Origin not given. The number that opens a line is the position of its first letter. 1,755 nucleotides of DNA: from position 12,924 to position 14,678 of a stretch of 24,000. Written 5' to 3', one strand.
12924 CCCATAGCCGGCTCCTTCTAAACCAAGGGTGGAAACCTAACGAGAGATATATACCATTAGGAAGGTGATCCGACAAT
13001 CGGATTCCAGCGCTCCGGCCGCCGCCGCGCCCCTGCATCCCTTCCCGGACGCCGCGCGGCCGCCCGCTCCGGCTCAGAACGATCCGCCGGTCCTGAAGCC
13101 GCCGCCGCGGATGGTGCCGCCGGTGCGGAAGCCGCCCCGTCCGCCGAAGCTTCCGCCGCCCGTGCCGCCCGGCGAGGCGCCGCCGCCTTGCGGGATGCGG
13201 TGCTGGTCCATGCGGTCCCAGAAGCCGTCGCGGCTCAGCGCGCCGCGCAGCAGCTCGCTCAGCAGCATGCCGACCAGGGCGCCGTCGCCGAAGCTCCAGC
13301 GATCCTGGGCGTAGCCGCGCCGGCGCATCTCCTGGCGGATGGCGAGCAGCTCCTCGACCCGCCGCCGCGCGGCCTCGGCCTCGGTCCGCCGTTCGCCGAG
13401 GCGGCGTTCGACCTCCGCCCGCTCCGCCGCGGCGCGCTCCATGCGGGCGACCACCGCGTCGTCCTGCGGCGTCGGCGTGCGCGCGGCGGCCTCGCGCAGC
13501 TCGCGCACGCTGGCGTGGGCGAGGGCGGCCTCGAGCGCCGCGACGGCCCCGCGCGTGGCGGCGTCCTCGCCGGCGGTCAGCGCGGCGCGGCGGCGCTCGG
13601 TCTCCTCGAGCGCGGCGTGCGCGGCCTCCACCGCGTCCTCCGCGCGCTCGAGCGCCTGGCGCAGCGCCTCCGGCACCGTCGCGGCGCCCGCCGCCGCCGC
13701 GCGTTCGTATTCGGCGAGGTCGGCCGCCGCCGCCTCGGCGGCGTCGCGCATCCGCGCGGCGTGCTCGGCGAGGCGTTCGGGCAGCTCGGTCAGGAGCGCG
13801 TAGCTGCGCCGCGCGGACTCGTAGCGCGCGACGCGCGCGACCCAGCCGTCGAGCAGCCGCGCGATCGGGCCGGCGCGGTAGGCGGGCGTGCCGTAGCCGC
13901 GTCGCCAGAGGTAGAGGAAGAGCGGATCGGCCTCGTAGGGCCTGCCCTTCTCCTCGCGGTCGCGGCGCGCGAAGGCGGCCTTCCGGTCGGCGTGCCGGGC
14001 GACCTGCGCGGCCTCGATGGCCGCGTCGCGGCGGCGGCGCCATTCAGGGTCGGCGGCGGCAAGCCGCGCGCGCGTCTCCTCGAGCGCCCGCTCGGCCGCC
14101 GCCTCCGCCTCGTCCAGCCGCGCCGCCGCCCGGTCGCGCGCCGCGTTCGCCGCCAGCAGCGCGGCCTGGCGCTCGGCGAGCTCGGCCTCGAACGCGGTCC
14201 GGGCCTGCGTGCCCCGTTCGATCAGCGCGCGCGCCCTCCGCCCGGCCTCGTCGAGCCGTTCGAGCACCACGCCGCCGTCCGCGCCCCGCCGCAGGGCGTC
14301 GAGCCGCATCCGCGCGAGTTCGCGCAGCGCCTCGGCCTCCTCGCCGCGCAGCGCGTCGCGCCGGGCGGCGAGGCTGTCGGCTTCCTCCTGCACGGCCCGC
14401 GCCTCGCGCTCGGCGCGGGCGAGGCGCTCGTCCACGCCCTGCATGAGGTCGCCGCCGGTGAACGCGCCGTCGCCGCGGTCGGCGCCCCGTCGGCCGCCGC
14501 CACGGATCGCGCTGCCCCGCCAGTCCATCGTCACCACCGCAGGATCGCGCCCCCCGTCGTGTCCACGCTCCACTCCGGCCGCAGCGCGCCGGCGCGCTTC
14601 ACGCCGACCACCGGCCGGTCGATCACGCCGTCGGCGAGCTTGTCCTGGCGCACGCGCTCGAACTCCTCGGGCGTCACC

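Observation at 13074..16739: Translationally coupled TelA-like / single-pass membrane / RGG-tailed coiled-coil operon: candidate uncharacterised envelope-associated system near the prophage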

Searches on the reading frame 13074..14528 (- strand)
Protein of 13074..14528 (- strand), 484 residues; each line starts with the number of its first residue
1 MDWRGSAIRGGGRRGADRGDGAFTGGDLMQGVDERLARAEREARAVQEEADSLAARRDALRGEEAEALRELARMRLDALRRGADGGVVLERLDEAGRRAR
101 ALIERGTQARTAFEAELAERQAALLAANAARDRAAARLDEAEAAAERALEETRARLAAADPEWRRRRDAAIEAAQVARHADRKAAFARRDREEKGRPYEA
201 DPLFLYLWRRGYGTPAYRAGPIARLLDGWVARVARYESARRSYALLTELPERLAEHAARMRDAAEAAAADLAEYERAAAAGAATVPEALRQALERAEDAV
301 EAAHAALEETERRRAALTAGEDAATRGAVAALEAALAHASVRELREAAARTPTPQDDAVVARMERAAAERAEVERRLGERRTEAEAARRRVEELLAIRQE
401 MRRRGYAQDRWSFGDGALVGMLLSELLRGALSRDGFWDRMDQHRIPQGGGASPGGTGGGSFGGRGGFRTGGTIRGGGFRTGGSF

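Call 7: search_protein_families(library=pfam, proteins=[window:13074-14528:-], max_evalue=1)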
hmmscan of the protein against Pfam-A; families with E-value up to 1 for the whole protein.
window:13074-14528:- (484 aa): 1 family
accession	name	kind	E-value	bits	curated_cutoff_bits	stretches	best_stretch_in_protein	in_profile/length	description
PF11157.13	DUF2937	-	0.37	11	25.3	1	254-348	25-120/162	Protein of unknown function (DUF2937)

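Call 8: search_protein_families(library=ncbifam, proteins=[window:13074-14528:-], max_evalue=1)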
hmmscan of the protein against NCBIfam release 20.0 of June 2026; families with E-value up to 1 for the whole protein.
window:13074-14528:- (484 aa): 1 family
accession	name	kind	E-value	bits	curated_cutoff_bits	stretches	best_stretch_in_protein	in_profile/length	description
TIGR02168.1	SMC_prok_B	equivalog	0.02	12.6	567.35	2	247-403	350-505/1181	chromosome segregation protein SMC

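Call 9: search_protein_families(library=padloc, proteins=[window:13074-14528:-], max_evalue=1)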
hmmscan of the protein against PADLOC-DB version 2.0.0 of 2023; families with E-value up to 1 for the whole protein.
window:13074-14528:- (484 aa): 0 families

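Call 14: search_solved_structures(query=window:13074-14528:-, max_evalue=10)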
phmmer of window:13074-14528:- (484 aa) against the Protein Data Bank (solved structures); distinct sequences matched with E-value up to 10: 1.
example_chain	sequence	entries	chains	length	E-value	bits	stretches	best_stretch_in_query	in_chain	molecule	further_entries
6xj1_A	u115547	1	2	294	0.31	13.9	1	30-131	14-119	Cell division control protein 15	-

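Call 25: find_homologous_proteins(query=window:13074-14528:-)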
Query window:13074-14528:- (484 aa): 303 proteins with E <= 0.001 among 8000 candidates; the best 120 are listed.
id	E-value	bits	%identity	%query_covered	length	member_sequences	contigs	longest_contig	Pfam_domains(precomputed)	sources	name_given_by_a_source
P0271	3.2e-284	961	100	100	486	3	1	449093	-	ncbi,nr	ncbi:coiled-coil domain-containing protein [Caldovatus sediminis]|nr:hypothetical protein [Caldovatu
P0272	4.1e-193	661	77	89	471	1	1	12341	-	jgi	jgi:hypothetical protein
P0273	1.4e-156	541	66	87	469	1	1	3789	-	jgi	jgi:hypothetical protein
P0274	1.3e-146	508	59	88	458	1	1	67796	-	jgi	jgi:hypothetical protein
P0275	5.5e-144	499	59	88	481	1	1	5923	-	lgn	-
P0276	1.2e-141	492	61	88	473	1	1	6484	-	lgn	-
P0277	1.6e-138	481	63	89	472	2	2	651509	-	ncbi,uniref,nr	ncbi:hypothetical protein [Roseomonas xinghualingensis]|uniref:hypothetical protein n=1 Tax=Roseomon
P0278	1.1e-137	479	59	87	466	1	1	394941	-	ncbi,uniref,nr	ncbi:hypothetical protein [Sabulicella rubraurantiaca]|uniref:hypothetical protein n=1 Tax=Sabulicel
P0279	1.4e-136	475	60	92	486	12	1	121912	-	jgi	jgi:hypothetical protein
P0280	7.4e-131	456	58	87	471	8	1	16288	-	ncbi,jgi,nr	ncbi:MAG: hypothetical protein IRY87_03850 [Acetobacteraceae bacterium]|nr:hypothetical protein [Ace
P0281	3.3e-125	437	58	75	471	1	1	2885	-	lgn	-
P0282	4.6e-120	420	58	63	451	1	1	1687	-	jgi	-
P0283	4.9e-117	410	56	92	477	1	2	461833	-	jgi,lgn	jgi:uncharacterized membrane protein YgcG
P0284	6.5e-116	407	53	89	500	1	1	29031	-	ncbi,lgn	-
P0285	4.3e-110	388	53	89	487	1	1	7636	-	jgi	jgi:hypothetical protein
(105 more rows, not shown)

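Call 58: search_protein_families(library=phrogs, proteins=[window:13074-14528:-], max_evalue=0.1)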
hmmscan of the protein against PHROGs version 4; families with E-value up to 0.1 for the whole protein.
window:13074-14528:- (484 aa): 2 families
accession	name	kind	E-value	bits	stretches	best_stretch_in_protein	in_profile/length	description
phrog_402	-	unknown function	0.016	16.2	1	333-370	19-56/58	-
phrog_9685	-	unknown function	0.026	15.5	1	334-365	17-50/73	-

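Call 99: search_solved_structures(query=A5, max_evalue=10)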
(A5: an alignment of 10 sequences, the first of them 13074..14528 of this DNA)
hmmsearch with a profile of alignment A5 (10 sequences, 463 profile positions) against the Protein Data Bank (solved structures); distinct sequences matched with E-value up to 10: 56.
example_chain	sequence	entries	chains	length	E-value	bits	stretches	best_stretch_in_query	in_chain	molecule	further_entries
6kos_A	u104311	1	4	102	0.033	16.6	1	9-102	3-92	SUWA (Super WA20)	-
7jh6_A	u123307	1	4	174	0.033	16.5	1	217-326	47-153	Two-domain di-Zn(II) and porphyrin-binding protein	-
8a3k_UNK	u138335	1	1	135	0.035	16.5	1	234-359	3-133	sc-apCC-4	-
1wpa_A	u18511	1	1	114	0.036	16.4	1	83-160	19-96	Occludin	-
9tqb_F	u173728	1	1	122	0.037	16.4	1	7-104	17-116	SNAPIN protein homolog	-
4zry_B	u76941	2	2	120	0.048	16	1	228-299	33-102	Keratin, type II cytoskeletal 1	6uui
3g7c_A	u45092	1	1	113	0.057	15.8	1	83-159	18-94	Occludin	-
2mtd_A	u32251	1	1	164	0.065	15.6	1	226-368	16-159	Decorin binding protein A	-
1xaw_A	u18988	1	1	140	0.077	15.3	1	83-160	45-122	Occludin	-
4hse_A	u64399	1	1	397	0.08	15.3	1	261-379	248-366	Chaperone protein ClpB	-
28op_U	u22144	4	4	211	0.086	15.2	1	314-443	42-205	Centromere protein U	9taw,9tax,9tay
5apq_A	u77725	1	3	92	0.13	14.7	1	227-290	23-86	GENERAL CONTROL PROTEIN GCN4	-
6eun_A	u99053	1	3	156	0.16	14.3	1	62-133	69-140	Adhesin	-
6eup_A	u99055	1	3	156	0.16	14.3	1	62-133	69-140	Adhesin A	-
5apw_A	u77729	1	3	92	0.19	14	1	227-290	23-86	GENERAL CONTROL PROTEIN GCN4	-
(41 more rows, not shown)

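Call 101: search_protein_families(library=pfam, alignment_id=A8, max_evalue=10)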
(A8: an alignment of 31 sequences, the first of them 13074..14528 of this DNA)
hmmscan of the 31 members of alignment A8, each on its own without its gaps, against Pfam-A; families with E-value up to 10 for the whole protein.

A. member 1, window:13074-14528:- (484 aa): 1 family
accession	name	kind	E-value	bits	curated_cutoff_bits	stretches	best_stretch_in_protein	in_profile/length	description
PF11157.13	DUF2937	-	0.37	11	25.3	1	254-348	25-120/162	Protein of unknown function (DUF2937)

B. families by the number of members that match (of 31 scanned): 111 families (the first 25 are shown)
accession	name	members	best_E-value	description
PF14712.11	Snapin_Pallidin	4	0.0059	Snapin/Pallidin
PF04977.20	DivIC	4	0.014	Septum formation initiator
PF05377.16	FlaC_arch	4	0.019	Flagella accessory protein C (FlaC)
PF04513.17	Baculo_PEP_C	3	0.0059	Baculovirus polyhedron envelope protein, PEP, C terminus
PF07889.17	DUF1664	3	0.014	Protein of unknown function (DUF1664)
PF05531.17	NPV_P10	3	0.017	Nucleopolyhedrovirus P10 protein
PF24423.1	OVT1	2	0.00025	Major antigen, helical domain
PF05278.17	PEARLI-4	2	0.0047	Arabidopsis phospholipase-like protein (PEARLI 4)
PF06160.17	EzrA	2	0.0083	Septation ring formation regulator, EzrA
PF10805.13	DUF2730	2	0.012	Protein of unknown function (DUF2730)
PF19757.4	DUF6244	2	0.019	Family of unknown function (DUF6244)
PF08286.16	Spc24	2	0.026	Spc24 subunit of Ndc80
PF14362.11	DUF4407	2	0.028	Domain of unknown function (DUF4407)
PF06103.16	DUF948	2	0.032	Bacterial protein of unknown function (DUF948)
PF21133.2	CAA_C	2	0.1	CCA-adding enzyme, C-terminal domain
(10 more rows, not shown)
